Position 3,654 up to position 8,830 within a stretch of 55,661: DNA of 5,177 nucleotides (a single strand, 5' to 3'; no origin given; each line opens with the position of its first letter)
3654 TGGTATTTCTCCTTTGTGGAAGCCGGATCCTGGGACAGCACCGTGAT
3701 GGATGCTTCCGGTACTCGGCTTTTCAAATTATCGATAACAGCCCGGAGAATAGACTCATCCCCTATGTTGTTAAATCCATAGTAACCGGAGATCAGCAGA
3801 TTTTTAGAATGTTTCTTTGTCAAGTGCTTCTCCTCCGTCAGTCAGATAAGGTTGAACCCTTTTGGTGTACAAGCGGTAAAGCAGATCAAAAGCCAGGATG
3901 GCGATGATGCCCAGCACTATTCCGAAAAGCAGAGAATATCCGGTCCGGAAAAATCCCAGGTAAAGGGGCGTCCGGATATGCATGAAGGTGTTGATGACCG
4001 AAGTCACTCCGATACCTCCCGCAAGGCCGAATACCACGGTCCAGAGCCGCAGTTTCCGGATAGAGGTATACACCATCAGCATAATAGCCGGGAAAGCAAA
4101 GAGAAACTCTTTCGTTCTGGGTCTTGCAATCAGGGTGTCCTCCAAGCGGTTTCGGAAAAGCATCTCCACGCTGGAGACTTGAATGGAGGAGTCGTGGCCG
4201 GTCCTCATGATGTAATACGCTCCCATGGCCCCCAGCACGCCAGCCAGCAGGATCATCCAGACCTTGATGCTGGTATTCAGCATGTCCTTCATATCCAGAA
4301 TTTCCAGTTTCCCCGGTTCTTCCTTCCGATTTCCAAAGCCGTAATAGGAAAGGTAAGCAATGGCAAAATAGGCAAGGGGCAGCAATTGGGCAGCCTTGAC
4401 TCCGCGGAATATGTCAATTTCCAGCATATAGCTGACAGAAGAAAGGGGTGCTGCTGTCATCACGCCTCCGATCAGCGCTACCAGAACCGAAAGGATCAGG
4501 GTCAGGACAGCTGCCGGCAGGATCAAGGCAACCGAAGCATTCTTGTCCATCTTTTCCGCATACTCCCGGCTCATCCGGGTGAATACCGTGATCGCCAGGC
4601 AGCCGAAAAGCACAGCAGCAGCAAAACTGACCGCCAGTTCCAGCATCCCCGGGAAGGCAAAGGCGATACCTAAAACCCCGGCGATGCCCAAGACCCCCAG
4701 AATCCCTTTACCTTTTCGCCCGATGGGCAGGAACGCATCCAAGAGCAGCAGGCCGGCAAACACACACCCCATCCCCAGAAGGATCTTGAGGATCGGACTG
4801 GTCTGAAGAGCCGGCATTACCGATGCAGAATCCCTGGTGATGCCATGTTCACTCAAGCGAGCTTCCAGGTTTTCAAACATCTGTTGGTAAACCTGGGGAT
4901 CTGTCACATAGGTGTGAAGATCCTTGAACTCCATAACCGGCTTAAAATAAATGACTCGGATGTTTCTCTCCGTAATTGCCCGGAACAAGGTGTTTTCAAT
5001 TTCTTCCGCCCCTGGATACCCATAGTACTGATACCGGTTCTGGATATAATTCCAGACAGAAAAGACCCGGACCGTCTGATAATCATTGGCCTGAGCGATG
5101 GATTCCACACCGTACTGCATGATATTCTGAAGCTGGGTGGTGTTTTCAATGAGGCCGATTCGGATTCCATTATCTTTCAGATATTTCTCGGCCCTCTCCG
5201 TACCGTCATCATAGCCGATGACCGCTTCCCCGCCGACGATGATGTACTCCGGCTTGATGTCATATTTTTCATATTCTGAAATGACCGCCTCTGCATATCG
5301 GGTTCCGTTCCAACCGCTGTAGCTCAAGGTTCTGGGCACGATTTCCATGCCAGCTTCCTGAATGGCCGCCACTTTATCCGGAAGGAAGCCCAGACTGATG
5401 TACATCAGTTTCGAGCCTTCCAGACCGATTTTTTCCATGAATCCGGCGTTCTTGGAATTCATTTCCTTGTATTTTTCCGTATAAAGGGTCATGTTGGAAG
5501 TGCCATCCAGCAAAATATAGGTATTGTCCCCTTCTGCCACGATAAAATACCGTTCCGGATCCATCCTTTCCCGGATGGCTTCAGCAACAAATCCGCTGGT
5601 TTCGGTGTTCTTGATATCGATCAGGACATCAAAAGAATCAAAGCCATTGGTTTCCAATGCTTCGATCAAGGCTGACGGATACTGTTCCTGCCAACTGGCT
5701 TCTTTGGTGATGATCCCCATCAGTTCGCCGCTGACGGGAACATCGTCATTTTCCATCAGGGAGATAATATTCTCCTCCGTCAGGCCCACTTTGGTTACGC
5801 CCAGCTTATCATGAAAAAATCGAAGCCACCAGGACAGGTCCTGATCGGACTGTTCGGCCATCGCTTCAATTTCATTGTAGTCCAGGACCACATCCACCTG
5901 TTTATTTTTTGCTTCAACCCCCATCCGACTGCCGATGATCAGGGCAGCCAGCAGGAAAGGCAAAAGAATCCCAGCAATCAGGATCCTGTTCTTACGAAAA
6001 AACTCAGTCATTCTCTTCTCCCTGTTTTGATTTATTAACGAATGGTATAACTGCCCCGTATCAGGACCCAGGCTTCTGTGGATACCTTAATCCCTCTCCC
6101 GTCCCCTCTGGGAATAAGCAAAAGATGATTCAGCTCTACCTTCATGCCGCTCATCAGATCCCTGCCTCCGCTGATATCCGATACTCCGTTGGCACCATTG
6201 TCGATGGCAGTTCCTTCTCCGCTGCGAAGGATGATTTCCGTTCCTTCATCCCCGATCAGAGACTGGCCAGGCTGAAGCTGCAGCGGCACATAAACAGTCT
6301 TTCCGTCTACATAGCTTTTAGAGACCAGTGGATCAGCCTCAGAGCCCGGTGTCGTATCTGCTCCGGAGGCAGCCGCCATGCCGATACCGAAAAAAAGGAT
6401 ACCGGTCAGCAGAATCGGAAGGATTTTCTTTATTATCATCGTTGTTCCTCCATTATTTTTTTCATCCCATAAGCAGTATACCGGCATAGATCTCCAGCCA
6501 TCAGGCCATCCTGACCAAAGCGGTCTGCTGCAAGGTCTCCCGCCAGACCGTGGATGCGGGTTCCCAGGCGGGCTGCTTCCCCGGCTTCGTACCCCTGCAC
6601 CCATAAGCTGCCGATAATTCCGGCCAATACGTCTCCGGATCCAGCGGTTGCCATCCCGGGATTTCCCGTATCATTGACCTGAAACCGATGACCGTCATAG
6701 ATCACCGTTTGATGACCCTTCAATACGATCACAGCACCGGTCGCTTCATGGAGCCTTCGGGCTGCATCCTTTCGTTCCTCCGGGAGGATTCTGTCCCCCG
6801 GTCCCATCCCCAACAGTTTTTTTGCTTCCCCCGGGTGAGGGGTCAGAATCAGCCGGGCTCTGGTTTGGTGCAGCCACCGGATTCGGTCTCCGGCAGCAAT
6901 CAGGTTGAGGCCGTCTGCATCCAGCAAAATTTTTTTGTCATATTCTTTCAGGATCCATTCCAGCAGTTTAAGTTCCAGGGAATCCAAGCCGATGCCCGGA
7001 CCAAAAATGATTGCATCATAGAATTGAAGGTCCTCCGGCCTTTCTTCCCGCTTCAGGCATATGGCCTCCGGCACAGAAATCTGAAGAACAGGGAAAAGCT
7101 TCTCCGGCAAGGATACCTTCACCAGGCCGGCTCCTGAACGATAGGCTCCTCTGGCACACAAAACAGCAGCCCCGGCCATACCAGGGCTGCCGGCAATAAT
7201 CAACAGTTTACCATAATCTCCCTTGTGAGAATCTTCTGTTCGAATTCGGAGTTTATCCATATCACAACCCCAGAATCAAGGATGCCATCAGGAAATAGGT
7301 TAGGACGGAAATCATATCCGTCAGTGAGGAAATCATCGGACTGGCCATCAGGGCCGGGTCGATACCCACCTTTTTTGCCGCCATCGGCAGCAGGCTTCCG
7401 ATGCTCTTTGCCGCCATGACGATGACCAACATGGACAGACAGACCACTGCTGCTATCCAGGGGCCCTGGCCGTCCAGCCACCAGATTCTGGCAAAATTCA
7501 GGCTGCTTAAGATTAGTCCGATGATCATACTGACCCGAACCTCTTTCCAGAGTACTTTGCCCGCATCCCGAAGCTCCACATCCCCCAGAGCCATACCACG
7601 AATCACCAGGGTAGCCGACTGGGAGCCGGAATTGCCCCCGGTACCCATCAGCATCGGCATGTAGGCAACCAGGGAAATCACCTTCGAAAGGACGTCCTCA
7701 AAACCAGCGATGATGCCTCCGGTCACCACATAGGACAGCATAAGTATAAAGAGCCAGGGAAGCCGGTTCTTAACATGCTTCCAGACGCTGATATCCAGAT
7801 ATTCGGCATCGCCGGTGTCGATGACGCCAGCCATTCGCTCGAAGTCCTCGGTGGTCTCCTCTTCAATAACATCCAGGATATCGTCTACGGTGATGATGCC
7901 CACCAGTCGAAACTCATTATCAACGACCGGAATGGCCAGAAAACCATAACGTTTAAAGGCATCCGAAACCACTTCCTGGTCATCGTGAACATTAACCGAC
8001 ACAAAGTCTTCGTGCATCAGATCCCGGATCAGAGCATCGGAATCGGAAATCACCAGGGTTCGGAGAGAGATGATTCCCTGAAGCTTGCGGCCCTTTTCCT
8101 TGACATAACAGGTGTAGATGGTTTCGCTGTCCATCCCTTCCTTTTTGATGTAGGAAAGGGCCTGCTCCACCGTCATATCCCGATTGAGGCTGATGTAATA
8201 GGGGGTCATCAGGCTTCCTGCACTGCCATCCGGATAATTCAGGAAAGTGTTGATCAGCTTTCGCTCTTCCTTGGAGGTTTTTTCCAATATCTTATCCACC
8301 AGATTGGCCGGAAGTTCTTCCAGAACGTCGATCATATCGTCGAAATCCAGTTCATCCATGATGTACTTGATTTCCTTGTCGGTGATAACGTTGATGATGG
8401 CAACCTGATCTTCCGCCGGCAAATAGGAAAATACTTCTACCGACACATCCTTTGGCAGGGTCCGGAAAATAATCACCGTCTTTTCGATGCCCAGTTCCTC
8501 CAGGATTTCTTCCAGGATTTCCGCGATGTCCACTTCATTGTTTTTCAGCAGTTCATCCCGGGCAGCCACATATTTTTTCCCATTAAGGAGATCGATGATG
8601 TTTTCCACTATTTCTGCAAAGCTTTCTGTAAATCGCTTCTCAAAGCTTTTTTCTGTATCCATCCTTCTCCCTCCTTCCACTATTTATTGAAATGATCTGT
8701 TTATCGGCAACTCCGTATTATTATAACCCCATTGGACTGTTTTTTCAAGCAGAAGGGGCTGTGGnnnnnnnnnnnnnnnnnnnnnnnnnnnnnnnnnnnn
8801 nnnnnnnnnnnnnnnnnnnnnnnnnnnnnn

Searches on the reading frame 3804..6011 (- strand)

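Call 37: search_protein_families(library=pfam, proteins=[window:3804-6011:-], max_evalue=0.000001)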
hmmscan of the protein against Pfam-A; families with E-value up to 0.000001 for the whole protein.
window:3804-6011:- (735 aa): 1 family
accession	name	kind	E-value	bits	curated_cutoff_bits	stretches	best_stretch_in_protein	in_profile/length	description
PF18949.5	DUF5693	-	2e-158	529.1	29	1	37-711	1-608/609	Family of unknown function (DUF5693)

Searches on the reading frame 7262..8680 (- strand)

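Call 36: search_protein_families(library=pfam, proteins=[window:7262-8680:-], max_evalue=0.000001)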
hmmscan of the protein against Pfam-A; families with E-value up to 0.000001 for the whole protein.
window:7262-8680:- (472 aa): 3 families
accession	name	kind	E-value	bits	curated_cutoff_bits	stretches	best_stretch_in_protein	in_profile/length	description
PF01769.21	MgtE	-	8.5e-38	129.9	27.6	1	341-464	1-124/125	Divalent cation transporter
PF03448.22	MgtE_N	-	6e-24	85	25.9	1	57-151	7-101/102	MgtE intracellular N domain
PF00571.33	CBS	-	7.6e-19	68.2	24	1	218-273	1-56/57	CBS domain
